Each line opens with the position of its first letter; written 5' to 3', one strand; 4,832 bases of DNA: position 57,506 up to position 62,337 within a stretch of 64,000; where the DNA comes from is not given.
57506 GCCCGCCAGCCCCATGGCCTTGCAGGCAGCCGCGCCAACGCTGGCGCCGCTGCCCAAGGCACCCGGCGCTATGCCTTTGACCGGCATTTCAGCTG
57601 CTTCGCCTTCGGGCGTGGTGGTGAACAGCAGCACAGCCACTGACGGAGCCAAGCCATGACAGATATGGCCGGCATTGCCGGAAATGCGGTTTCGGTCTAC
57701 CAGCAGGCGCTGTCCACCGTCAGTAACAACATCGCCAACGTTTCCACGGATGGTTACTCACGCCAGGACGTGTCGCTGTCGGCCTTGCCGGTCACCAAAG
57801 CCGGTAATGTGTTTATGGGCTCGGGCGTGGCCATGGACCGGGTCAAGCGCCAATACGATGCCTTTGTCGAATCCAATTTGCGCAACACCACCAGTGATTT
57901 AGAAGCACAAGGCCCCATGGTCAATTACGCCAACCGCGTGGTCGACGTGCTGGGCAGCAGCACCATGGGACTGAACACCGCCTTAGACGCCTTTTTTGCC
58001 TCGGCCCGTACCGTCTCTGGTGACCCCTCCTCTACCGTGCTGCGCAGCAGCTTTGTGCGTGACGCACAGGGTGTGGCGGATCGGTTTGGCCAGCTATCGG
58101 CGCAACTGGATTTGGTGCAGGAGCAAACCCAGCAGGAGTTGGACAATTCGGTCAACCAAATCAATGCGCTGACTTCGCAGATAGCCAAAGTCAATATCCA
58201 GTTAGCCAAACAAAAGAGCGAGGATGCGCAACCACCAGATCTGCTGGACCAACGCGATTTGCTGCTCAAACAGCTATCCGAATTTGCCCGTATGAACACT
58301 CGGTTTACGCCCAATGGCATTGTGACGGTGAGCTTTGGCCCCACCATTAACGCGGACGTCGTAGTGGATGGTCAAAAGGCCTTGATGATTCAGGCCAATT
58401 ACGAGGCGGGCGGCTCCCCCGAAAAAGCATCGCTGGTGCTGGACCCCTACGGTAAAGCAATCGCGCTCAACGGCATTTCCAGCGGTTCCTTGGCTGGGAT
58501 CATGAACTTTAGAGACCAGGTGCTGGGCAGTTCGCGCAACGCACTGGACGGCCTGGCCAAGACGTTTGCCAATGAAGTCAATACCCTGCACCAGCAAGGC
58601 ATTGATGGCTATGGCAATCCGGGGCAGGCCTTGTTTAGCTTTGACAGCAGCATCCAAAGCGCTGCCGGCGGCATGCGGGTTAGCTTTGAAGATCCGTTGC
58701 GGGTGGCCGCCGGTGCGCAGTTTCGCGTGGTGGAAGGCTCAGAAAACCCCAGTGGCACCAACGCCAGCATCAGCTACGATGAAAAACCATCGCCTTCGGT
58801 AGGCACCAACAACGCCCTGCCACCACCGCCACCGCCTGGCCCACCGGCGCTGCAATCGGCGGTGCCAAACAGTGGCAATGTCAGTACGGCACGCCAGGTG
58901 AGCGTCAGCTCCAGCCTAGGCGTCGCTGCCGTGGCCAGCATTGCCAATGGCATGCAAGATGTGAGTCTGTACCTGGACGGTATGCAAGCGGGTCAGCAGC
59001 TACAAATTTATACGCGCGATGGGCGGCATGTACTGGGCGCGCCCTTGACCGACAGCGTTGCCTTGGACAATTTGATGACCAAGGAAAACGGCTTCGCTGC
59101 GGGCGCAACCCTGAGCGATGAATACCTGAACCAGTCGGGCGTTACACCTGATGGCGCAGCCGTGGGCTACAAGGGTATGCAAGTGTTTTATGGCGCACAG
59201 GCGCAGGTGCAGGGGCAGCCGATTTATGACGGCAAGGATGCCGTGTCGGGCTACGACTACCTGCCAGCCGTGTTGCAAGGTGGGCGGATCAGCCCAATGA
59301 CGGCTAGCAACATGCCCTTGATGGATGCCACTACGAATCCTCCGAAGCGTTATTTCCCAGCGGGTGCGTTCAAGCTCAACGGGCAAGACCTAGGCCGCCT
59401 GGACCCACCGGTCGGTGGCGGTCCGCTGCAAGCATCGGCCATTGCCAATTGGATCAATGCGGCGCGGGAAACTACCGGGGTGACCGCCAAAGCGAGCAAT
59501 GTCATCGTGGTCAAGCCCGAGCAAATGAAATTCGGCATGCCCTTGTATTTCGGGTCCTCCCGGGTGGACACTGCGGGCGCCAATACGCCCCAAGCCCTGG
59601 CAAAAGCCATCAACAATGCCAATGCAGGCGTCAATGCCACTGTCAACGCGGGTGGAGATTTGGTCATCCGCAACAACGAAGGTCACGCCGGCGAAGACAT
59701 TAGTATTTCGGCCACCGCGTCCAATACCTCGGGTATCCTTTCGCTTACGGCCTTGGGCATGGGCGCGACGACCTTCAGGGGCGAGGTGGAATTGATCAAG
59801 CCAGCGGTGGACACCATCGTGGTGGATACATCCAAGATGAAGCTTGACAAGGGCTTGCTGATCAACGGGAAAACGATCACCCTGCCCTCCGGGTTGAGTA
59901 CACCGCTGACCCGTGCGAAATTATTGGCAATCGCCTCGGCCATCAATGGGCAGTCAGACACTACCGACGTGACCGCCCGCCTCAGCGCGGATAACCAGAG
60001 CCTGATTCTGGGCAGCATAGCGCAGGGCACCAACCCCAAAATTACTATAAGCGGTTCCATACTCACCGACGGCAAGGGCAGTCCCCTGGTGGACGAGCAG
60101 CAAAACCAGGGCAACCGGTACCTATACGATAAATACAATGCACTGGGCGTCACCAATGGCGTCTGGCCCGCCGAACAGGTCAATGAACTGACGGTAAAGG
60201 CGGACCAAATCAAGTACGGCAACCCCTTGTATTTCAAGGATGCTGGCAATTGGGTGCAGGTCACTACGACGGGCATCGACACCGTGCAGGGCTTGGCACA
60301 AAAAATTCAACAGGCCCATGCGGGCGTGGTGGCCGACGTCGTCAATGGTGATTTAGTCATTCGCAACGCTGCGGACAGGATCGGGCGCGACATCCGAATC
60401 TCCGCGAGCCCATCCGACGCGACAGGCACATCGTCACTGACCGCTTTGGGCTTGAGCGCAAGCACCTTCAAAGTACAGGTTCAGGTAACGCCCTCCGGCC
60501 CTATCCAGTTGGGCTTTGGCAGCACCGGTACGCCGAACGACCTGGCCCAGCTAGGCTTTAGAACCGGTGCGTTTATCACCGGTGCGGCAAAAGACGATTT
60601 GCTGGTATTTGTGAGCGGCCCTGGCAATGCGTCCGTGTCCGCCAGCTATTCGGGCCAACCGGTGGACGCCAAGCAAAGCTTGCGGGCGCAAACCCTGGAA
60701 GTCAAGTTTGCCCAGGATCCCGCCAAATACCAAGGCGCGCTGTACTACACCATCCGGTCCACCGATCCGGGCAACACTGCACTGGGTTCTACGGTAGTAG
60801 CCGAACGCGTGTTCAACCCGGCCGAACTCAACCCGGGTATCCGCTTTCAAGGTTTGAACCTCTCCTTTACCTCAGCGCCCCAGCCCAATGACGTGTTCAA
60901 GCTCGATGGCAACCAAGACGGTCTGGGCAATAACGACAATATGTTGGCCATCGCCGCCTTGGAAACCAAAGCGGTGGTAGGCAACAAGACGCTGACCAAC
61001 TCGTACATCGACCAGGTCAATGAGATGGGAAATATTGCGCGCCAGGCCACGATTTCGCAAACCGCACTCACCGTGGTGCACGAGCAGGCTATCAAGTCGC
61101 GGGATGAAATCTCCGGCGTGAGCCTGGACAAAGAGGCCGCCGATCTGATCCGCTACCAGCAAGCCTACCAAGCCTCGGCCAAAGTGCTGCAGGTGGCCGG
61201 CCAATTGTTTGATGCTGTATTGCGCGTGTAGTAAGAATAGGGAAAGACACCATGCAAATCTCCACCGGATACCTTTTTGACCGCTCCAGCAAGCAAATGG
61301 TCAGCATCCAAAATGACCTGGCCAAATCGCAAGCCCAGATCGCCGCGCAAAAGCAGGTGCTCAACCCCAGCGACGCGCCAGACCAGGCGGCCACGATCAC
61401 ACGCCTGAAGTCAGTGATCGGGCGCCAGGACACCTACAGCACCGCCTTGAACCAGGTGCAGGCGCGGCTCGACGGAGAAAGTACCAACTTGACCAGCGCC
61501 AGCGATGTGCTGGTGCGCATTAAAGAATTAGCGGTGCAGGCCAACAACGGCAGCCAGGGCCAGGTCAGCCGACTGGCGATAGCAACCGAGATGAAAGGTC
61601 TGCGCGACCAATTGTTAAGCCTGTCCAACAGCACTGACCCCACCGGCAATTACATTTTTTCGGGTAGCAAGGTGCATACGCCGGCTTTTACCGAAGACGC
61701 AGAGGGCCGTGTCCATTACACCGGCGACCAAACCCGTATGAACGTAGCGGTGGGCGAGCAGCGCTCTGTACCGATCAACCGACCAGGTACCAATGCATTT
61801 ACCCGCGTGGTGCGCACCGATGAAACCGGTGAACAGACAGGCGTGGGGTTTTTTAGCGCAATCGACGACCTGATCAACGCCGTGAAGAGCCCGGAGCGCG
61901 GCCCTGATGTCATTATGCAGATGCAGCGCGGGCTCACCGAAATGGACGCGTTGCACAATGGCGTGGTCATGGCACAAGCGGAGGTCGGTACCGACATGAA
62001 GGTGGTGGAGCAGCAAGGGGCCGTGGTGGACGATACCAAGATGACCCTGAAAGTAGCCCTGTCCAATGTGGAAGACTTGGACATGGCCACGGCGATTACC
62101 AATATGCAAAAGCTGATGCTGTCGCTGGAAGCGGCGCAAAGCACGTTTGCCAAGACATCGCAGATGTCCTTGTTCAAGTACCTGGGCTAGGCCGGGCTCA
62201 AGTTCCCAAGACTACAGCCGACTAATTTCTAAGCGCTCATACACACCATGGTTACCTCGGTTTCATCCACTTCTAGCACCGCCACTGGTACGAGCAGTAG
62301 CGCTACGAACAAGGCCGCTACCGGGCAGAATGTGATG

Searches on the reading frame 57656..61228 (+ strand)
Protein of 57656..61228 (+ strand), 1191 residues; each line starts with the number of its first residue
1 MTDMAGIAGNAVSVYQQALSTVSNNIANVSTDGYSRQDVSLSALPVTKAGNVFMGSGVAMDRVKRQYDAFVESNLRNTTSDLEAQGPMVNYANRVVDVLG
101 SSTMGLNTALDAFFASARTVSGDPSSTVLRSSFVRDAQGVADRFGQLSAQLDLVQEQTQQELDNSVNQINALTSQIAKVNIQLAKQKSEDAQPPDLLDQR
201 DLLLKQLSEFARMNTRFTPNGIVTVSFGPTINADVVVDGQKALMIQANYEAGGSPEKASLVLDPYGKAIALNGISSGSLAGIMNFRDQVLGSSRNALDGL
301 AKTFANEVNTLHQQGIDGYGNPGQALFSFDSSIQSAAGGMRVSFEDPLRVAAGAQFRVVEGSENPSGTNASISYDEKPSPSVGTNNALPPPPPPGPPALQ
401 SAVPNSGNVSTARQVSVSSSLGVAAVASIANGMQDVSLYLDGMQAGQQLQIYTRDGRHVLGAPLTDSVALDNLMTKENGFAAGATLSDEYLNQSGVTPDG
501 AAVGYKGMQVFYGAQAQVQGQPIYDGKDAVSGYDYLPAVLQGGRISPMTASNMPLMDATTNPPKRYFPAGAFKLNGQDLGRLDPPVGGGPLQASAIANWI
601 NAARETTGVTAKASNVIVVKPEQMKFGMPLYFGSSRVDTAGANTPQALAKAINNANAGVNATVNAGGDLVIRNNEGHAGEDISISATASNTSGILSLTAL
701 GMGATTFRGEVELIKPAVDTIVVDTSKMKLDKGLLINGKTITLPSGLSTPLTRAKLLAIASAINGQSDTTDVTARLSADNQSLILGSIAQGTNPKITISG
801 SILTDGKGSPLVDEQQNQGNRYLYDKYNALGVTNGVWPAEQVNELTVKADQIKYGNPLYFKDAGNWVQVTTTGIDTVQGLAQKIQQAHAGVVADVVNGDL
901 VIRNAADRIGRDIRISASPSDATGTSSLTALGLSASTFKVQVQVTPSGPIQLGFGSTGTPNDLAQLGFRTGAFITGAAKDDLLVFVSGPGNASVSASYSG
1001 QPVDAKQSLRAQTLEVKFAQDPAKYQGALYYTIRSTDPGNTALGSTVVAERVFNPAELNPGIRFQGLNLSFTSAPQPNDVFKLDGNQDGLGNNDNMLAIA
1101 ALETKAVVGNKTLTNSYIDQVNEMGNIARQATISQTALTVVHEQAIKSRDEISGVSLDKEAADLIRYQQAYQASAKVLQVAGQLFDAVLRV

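Call 69: search_protein_families(library=pfam, proteins=[window:57656-61228:+], max_evalue=0.00001)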
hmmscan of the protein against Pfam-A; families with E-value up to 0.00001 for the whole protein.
window:57656-61228:+ (1191 aa): 3 families
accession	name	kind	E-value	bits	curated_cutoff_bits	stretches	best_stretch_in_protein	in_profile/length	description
PF22638.1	FlgK_D1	-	1.6e-57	195.3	28.6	1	93-327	2-233/233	Flagellar hook-associated protein FlgK helical domain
PF07196.18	Flagellin_IN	-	2.1e-11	44.2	22.7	0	636-674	14-54/55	Flagellin hook IN motif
PF06429.18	Flg_bbr_C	-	1.2e-10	41.2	23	1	1151-1190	6-45/46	Flagellar basal body rod FlgEFG protein C-terminal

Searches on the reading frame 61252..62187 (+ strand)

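Call 69: search_protein_families(library=pfam, proteins=[window:61252-62187:+], max_evalue=0.00001)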
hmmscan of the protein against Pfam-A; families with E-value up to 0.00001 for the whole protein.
window:61252-62187:+ (312 aa): 2 families
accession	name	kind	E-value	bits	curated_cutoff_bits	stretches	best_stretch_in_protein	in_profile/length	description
PF00669.25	Flagellin_N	-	1.3e-17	64.6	26.6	1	11-140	9-138/139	Bacterial flagellin N-terminal helical region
PF00700.27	Flagellin_C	-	1.5e-07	32.1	23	1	231-311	4-86/86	Bacterial flagellin C-terminal helical region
